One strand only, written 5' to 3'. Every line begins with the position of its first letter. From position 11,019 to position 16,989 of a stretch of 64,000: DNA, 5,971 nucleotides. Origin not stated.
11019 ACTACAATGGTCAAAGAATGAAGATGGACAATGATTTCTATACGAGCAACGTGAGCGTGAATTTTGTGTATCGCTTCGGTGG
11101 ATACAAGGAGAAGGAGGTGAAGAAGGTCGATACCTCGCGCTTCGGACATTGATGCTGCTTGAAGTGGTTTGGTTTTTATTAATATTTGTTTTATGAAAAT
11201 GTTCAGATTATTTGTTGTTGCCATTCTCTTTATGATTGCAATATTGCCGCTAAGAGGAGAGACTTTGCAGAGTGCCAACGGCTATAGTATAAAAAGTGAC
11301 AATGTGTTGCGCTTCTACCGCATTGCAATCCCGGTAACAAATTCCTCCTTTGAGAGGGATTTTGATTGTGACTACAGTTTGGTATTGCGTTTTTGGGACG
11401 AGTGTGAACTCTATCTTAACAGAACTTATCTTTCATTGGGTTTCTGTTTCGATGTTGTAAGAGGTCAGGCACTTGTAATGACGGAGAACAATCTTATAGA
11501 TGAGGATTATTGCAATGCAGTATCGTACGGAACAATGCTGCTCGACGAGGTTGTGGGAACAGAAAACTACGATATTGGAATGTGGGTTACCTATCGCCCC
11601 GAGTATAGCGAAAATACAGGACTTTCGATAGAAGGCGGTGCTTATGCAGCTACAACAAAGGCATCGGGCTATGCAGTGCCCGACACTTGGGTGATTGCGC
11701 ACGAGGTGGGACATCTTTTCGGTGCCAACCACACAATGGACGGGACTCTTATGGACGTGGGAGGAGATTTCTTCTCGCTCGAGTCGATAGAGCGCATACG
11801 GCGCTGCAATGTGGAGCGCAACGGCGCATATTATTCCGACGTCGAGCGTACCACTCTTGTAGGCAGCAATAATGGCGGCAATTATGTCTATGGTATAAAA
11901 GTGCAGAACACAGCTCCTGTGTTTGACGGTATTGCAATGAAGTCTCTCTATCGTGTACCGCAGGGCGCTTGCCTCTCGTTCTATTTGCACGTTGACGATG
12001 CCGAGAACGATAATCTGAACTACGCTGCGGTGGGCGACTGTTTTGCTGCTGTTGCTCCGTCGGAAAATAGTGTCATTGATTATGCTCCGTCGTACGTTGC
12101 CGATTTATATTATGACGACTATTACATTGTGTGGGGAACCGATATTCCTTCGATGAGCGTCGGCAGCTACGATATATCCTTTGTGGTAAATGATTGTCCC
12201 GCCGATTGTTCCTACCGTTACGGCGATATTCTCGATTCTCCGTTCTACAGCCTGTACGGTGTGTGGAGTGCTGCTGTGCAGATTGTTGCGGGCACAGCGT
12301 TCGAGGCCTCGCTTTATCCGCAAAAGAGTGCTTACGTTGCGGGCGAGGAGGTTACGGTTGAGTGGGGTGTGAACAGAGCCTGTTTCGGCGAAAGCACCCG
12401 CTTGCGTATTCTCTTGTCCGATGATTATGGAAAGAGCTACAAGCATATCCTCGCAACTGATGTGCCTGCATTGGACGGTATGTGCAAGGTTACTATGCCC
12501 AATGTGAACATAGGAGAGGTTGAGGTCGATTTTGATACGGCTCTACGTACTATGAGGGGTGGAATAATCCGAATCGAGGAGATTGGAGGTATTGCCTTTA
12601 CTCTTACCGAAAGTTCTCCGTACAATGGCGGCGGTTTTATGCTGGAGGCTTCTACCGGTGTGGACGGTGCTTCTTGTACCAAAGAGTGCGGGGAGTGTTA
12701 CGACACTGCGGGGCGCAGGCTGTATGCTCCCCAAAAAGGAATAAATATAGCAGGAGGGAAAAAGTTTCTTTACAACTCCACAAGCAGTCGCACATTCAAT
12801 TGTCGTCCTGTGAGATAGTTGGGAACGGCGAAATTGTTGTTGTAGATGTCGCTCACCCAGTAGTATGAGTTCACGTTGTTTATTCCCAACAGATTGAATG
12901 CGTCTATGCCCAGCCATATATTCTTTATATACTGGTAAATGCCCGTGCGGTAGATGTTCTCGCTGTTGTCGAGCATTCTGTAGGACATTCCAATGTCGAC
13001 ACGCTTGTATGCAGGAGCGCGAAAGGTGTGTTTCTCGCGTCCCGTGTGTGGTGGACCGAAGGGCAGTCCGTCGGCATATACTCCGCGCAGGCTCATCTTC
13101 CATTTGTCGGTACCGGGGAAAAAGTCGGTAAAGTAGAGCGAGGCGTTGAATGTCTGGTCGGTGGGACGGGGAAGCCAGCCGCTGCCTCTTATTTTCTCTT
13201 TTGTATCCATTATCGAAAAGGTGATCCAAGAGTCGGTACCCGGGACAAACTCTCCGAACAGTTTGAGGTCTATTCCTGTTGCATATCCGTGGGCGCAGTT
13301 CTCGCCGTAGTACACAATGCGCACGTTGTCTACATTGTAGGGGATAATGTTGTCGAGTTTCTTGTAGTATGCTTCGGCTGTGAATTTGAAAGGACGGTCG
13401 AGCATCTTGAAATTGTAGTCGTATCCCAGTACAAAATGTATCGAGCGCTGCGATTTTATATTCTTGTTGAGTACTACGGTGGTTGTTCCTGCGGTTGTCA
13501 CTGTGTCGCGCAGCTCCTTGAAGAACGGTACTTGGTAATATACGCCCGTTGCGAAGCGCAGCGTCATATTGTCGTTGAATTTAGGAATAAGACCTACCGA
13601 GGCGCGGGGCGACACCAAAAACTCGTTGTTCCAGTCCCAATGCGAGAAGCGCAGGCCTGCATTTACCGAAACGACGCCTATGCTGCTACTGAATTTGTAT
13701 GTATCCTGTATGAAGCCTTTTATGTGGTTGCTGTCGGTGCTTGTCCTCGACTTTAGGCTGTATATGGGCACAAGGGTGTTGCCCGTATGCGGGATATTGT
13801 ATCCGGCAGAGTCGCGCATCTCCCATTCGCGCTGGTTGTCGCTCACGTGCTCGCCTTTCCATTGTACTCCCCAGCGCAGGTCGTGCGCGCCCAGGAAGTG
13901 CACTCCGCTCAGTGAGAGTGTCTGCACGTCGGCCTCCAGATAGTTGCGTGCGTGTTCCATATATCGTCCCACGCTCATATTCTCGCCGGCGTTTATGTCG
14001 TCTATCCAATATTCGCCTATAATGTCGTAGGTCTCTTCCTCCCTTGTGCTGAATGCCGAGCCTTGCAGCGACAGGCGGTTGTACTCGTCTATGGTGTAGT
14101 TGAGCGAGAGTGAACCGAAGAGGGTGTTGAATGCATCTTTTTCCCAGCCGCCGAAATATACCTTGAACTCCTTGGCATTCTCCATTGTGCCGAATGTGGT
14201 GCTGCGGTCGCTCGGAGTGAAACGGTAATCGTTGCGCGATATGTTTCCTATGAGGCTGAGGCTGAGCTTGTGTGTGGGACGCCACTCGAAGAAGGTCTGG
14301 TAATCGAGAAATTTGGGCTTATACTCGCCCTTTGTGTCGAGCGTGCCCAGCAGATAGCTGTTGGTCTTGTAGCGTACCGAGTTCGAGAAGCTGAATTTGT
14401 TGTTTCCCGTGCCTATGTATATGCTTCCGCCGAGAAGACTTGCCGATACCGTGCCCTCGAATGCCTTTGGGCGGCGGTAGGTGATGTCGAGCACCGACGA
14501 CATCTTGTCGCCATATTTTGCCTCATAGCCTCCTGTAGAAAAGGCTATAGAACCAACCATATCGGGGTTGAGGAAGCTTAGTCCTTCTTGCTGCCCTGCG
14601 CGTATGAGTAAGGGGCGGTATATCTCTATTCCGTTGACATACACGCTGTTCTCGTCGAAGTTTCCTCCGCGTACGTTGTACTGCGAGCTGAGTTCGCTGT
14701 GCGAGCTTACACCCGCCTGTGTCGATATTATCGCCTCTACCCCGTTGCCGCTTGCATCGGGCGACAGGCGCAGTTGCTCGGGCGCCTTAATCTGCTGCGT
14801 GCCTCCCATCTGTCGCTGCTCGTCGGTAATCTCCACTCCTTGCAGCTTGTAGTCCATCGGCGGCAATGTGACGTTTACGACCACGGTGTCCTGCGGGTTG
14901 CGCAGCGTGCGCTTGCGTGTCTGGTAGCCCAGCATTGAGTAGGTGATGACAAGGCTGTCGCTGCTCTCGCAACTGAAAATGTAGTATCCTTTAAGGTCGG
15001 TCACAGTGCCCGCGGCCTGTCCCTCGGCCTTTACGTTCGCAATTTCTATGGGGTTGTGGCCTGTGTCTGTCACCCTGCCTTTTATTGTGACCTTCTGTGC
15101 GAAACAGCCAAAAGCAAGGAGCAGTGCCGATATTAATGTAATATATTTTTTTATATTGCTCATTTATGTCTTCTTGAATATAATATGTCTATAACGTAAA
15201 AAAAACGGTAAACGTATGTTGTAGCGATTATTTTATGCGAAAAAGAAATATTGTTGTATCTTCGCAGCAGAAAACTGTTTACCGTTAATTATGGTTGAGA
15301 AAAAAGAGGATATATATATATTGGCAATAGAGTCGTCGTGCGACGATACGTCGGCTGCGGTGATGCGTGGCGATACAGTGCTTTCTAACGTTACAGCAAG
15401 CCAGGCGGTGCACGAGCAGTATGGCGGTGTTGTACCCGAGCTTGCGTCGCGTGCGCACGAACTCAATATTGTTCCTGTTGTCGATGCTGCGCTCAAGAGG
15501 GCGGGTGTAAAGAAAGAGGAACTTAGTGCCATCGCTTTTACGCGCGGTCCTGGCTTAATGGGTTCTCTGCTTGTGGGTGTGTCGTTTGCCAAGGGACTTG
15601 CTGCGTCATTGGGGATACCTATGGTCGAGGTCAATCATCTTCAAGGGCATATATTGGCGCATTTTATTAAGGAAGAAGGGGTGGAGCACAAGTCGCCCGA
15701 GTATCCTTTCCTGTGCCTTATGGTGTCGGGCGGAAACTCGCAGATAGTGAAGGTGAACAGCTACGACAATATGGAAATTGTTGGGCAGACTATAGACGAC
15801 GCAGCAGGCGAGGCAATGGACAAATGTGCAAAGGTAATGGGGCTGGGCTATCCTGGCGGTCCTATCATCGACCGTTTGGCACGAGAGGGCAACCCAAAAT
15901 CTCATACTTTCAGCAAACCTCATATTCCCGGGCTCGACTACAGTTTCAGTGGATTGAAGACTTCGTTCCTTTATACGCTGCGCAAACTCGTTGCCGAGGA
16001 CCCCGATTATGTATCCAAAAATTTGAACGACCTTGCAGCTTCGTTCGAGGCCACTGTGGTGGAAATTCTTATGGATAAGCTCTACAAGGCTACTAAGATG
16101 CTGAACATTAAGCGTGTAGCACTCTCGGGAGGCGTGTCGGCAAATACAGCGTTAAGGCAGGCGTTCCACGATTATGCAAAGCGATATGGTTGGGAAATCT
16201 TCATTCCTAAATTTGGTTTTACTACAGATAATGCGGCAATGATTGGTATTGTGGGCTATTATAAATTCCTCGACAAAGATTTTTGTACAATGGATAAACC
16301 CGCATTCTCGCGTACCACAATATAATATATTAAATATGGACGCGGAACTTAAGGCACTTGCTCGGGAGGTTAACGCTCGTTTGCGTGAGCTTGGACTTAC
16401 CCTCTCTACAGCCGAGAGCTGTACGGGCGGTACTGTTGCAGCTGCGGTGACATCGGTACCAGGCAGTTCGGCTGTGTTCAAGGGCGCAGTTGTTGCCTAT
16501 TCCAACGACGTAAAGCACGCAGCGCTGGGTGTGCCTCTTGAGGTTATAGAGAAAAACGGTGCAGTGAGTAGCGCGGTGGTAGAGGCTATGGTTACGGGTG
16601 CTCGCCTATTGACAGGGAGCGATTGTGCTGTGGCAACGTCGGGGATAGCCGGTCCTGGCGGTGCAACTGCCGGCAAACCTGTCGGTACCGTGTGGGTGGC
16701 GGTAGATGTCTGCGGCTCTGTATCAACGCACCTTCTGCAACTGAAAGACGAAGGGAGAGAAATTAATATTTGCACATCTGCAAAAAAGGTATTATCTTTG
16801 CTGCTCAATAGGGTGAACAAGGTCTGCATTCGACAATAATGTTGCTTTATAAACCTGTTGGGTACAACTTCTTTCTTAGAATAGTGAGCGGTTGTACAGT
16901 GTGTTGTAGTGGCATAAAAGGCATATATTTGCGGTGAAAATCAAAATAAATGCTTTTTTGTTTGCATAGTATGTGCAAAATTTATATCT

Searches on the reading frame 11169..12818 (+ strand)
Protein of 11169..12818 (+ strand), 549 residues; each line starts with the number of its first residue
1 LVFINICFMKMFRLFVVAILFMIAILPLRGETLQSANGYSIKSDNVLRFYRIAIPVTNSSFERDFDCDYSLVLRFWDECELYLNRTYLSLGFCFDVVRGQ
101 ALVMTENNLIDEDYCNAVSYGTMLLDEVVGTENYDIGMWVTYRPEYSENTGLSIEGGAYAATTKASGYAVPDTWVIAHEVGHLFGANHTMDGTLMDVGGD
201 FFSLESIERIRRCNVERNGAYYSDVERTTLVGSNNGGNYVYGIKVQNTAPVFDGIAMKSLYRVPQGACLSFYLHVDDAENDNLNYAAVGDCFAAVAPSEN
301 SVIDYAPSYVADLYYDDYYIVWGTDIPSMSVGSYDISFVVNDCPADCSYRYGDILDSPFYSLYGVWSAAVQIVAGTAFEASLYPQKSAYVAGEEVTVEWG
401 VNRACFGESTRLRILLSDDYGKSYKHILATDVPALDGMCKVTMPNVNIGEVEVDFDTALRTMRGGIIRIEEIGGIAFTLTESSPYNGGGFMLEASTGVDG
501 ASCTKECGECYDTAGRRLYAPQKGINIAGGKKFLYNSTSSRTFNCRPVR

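Call 68: search_protein_families(library=pfam, proteins=[window:11169-12818:+], max_evalue=0.00001)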
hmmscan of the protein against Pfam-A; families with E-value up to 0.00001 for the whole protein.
window:11169-12818:+ (549 aa): 4 families
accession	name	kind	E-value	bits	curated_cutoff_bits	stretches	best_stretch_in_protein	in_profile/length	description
PF13583.11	Reprolysin_4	-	1.9e-14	54.2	22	1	47-191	2-154/203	Metallo-peptidase family M12B Reprolysin-like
PF13582.12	Reprolysin_3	-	7.5e-09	36.6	22.4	1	118-189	47-123/123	Metallo-peptidase family M12B Reprolysin-like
PF13574.12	Reprolysin_2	-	1e-07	32.5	27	1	122-193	60-146/195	Metallo-peptidase family M12B Reprolysin-like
PF13688.12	Reprolysin_5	-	2.1e-07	31.8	27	1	125-194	83-163/196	Metallo-peptidase family M12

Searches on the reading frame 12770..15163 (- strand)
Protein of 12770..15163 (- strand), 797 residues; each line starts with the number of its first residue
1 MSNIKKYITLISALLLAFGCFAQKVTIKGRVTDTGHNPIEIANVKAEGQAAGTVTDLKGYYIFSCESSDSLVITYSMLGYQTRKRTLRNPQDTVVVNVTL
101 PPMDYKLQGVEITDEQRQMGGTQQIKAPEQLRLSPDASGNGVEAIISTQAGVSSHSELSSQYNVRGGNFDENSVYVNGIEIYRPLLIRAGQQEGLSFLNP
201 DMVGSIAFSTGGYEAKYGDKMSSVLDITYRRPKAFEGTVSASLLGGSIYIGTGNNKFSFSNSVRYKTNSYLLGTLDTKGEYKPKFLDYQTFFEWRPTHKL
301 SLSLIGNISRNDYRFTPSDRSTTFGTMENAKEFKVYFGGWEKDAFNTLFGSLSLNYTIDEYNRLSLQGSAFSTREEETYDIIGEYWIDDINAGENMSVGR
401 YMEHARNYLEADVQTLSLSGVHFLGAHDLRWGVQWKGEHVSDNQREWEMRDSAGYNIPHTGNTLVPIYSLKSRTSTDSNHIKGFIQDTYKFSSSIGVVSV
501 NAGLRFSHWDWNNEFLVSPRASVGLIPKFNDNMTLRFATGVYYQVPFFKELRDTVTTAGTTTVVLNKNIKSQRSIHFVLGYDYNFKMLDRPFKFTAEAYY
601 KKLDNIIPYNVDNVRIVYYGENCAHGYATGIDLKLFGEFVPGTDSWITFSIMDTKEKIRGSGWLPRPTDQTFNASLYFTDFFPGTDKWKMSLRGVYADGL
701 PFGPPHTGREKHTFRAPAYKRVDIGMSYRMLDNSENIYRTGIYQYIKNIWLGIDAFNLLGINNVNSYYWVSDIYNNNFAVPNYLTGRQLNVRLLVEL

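Call 68: search_protein_families(library=pfam, proteins=[window:12770-15163:-], max_evalue=0.00001)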
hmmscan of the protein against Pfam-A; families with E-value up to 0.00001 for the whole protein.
window:12770-15163:- (797 aa): 4 families
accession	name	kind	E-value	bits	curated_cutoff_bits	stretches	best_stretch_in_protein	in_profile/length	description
PF00593.30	TonB_dep_Rec_b-barrel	-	7.4e-21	75.9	27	1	307-730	13-423/436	TonB dependent receptor-like, beta-barrel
PF13715.12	CarbopepD_reg_2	-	2.6e-13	50.2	32.2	1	27-110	1-86/88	CarboxypepD_reg-like domain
PF13620.12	CarboxypepD_reg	-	1.2e-11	45.3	32.3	1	26-100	1-81/82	Carboxypeptidase regulatory-like domain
PF07715.20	Plug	-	4.6e-07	30.7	23.9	1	143-219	26-101/107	TonB-dependent Receptor Plug Domain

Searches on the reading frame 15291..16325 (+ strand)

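Call 68: search_protein_families(library=pfam, proteins=[window:15291-16325:+], max_evalue=0.00001)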
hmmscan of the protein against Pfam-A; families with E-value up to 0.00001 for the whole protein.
window:15291-16325:+ (344 aa): 2 families
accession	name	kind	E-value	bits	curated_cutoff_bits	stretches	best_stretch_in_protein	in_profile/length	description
PF00814.31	TsaD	-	3.9e-91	305.8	24.8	1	29-319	1-263/264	tRNA N6-adenosine threonylcarbamoyltransferase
PF22521.2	HypF_C_2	-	2.4e-07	31.2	27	1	242-307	163-228/241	Carbamoyltransferase, Kae1-like Domain, second subdomain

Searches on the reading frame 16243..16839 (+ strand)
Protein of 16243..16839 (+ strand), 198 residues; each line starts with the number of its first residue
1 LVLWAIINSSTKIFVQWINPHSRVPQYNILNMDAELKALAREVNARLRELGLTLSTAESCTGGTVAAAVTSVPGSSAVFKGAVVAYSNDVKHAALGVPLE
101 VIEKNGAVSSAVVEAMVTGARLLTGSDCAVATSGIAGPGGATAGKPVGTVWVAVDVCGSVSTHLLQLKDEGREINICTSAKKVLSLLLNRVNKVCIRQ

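Call 68: search_protein_families(library=pfam, proteins=[window:16243-16839:+], max_evalue=0.00001)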
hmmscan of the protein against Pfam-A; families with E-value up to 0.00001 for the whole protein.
window:16243-16839:+ (198 aa): 1 family
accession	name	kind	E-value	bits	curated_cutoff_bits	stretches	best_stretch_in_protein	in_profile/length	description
PF02464.23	CinA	-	8.2e-49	165.6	23.5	1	38-189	3-153/155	Competence-damaged protein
